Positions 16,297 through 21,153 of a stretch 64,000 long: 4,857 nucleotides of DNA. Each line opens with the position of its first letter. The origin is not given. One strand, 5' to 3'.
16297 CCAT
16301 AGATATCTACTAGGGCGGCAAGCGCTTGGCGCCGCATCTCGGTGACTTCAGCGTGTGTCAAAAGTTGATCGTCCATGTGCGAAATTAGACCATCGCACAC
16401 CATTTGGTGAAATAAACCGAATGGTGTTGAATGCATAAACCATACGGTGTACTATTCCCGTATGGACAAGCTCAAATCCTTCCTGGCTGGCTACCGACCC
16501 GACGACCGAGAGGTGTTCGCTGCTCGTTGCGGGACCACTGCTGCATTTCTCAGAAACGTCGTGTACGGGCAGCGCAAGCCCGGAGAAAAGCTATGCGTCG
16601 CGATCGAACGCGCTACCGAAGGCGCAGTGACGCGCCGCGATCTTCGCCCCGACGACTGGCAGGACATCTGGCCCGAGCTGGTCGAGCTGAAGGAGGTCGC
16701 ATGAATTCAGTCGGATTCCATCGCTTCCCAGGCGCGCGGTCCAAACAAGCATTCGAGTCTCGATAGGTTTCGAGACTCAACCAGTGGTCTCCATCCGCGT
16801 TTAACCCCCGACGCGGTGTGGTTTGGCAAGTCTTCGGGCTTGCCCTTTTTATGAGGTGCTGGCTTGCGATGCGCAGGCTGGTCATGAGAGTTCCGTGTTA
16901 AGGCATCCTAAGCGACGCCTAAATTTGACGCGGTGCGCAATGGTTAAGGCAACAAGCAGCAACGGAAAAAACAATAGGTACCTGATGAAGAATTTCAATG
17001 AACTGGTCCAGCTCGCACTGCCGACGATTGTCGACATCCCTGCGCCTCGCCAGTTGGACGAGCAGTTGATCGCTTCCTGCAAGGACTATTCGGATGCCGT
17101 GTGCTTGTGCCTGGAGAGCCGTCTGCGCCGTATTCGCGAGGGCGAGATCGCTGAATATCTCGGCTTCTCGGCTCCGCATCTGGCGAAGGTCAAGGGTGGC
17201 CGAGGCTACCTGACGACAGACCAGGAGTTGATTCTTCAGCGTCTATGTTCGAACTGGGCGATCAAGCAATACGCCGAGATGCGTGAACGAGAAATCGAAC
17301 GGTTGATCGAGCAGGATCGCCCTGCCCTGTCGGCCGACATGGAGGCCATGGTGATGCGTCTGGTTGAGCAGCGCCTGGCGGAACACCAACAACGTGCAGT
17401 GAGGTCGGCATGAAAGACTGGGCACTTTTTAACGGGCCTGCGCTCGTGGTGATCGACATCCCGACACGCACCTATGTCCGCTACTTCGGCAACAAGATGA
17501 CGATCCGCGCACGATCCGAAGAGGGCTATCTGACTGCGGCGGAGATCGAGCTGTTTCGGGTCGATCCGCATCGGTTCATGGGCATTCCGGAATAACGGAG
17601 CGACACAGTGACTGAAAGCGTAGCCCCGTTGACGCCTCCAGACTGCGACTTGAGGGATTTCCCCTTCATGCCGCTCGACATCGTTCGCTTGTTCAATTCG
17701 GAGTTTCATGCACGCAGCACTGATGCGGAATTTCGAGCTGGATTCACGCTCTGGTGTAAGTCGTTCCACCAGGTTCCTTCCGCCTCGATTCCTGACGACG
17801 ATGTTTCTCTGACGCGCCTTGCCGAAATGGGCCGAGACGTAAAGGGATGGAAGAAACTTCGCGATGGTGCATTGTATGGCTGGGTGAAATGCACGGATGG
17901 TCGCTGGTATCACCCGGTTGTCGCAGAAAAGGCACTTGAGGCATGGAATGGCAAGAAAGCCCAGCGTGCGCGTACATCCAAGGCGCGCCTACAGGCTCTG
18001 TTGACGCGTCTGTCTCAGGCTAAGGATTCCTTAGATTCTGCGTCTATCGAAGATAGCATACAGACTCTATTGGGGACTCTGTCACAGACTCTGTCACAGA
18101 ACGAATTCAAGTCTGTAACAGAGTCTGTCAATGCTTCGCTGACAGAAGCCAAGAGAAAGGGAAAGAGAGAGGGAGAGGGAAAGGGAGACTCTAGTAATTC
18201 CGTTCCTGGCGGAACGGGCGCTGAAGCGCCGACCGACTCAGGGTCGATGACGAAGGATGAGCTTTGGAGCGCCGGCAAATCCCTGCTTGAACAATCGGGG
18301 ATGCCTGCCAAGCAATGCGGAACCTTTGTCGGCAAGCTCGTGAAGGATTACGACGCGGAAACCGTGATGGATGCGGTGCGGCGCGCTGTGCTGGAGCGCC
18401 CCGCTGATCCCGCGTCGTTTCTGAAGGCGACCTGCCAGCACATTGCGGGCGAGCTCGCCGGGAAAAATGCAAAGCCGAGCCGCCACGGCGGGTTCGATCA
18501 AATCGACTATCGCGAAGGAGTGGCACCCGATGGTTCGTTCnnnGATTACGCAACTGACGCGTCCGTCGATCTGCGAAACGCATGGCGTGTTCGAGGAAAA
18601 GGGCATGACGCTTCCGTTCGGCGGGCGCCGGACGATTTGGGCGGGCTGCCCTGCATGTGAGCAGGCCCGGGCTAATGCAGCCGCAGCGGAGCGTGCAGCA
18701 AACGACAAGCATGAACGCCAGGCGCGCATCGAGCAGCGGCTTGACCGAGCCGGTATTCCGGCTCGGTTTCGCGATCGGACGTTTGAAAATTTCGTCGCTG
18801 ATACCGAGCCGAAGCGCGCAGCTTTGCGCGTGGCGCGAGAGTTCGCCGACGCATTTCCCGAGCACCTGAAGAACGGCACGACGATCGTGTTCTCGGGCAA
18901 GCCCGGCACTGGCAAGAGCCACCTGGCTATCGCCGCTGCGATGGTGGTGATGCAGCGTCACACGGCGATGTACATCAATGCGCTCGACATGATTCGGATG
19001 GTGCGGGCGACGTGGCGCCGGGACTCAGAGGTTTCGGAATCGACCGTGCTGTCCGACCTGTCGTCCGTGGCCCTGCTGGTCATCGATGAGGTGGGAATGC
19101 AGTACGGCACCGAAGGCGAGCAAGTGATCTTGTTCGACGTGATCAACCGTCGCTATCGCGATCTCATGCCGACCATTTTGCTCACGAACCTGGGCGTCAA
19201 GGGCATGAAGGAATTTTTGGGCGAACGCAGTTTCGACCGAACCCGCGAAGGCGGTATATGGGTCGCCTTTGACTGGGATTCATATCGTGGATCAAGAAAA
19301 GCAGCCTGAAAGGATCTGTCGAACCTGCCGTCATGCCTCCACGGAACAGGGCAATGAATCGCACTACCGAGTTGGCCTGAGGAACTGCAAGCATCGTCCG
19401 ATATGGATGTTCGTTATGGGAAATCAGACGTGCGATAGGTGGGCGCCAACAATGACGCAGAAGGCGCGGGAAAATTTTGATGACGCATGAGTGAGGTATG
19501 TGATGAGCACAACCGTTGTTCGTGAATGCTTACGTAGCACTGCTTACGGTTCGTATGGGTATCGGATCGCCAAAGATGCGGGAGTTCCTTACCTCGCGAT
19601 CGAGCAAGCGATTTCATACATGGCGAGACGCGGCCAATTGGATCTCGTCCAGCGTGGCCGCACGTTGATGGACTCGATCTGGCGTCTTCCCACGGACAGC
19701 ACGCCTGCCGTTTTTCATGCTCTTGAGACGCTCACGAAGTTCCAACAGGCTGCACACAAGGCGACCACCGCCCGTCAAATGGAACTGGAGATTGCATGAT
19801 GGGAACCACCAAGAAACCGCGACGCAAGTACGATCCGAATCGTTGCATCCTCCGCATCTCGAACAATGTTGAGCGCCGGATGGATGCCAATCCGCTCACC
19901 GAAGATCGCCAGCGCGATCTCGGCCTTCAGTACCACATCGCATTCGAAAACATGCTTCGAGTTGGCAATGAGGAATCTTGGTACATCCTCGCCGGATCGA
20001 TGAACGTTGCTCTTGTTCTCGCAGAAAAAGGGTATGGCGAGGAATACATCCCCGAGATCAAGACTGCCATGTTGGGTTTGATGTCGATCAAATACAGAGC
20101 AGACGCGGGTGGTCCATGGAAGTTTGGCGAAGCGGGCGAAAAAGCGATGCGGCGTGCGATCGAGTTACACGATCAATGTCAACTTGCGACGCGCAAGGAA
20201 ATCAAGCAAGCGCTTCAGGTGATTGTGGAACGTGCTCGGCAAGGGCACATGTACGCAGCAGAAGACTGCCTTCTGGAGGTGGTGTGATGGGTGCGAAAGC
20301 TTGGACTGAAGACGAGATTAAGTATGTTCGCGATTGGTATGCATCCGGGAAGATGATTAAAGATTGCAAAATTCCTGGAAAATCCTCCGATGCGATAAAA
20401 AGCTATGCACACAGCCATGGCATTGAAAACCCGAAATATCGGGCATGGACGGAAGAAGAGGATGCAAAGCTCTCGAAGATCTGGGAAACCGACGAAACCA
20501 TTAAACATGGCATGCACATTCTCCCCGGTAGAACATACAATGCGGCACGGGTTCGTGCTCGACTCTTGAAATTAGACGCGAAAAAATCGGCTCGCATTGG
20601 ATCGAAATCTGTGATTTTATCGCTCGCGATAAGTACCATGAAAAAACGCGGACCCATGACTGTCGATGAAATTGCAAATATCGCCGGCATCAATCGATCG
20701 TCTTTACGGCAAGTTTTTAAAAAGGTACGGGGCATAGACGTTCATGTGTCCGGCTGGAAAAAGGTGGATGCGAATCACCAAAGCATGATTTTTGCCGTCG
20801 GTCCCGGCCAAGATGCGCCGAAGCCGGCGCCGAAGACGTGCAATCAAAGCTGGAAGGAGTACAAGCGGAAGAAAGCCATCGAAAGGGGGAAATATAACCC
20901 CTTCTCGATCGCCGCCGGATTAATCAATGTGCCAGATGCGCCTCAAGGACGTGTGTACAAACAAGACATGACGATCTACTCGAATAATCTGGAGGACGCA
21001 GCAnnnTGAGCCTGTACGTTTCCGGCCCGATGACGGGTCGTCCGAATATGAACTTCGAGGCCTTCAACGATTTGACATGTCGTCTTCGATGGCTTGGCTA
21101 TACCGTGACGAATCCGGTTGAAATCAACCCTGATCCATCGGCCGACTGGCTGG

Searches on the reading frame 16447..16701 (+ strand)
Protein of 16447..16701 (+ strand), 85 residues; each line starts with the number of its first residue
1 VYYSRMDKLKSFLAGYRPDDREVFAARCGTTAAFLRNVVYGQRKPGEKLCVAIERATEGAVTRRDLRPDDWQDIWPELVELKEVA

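Call 9: search_protein_families(library=pfam, proteins=[window:16447-16701:+], max_evalue=0.1)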
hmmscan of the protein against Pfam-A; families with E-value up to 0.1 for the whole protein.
window:16447-16701:+ (85 aa): 1 family
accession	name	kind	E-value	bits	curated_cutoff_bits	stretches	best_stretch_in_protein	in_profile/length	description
PF15943.11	YdaS_toxin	-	3.6e-09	36.8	30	1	24-73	14-64/65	Bacterial toxin YdaS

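Call 10: search_protein_families(library=phrogs, proteins=[window:16447-16701:+], max_evalue=0.01)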
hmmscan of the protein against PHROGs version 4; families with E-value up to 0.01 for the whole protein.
window:16447-16701:+ (85 aa): 3 families
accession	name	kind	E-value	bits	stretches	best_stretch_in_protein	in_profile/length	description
phrog_35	-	transcription regulation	1.4e-16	62.1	1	9-83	78-150/181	transcriptional repressor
phrog_10248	-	unknown function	1.1e-09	40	1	6-72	3-68/103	-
phrog_25161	-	unknown function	0.00046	21.2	1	22-72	19-69/163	-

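Call 95: search_protein_families(library=ncbifam, proteins=[window:16462-16701:+], max_evalue=0.1)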
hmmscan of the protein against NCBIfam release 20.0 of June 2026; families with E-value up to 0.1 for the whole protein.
window:16462-16701:+ (80 aa): 0 families

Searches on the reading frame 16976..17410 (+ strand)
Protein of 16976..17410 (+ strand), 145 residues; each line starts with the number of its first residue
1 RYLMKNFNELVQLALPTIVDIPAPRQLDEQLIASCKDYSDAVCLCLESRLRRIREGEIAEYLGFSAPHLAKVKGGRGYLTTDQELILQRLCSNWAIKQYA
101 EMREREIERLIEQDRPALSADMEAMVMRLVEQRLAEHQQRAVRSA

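Call 9: search_protein_families(library=pfam, proteins=[window:16976-17410:+], max_evalue=0.1)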
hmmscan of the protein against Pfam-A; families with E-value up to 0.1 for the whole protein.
window:16976-17410:+ (145 aa): 1 family
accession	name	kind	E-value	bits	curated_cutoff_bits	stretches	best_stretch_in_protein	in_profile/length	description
PF14823.11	Sirohm_synth_C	-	0.04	13.9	24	1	88-112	36-60/68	Sirohaem biosynthesis protein C-terminal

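Call 10: search_protein_families(library=phrogs, proteins=[window:16976-17410:+], max_evalue=0.01)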
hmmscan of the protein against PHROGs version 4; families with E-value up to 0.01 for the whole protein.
window:16976-17410:+ (145 aa): 0 families

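Call 95: search_protein_families(library=ncbifam, proteins=[window:16976-17410:+], max_evalue=0.1)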
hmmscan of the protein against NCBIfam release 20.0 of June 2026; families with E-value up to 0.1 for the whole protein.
window:16976-17410:+ (145 aa): 0 families

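Call 111: search_protein_families(library=phrogs, proteins=[window:16976-17410:+], max_evalue=0.001)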
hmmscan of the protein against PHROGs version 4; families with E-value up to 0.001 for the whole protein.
window:16976-17410:+ (145 aa): 0 families

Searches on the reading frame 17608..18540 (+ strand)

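Call 9: search_protein_families(library=pfam, proteins=[window:17608-18540:+], max_evalue=0.1)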
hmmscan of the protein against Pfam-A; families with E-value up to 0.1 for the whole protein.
window:17608-18540:+ (311 aa): 1 family
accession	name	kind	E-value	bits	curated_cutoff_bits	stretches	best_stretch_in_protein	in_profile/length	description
PF07120.17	DUF1376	-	2.4e-08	34.6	30.1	1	19-108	1-84/86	Protein of unknown function (DUF1376)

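Call 10: search_protein_families(library=phrogs, proteins=[window:17608-18540:+], max_evalue=0.01)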
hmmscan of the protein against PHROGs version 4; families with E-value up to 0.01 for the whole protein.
window:17608-18540:+ (311 aa): 3 families
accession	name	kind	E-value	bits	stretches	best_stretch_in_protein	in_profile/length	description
phrog_22470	-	DNA, RNA and nucleotide metabolism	7.6e-37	127.9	1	6-142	5-144/340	replication protein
phrog_3992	-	DNA, RNA and nucleotide metabolism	7.6e-07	30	1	16-127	3-109/345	primosomal protein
phrog_816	-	moron, auxiliary metabolic gene and host takeover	0.0099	16.7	0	91-122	24-55/66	cell division inhibitor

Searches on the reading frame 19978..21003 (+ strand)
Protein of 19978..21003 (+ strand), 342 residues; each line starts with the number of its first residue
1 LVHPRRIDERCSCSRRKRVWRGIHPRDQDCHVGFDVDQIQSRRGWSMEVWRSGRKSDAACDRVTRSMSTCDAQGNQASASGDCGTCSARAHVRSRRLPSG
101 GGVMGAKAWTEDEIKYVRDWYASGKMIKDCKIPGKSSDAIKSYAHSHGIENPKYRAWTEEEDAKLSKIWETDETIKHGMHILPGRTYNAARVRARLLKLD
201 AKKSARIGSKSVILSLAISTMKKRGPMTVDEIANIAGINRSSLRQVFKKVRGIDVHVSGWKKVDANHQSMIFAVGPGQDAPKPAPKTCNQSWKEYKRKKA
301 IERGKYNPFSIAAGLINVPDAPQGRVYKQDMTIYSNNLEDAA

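Call 111: search_protein_families(library=phrogs, proteins=[window:19978-21003:+], max_evalue=0.001)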
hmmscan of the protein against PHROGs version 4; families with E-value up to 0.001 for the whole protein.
window:19978-21003:+ (342 aa): 1 family
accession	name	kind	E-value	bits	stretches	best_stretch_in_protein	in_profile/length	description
phrog_323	-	transcription regulation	1.7e-13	51.8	1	45-300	49-289/319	transcriptional regulator, D5-like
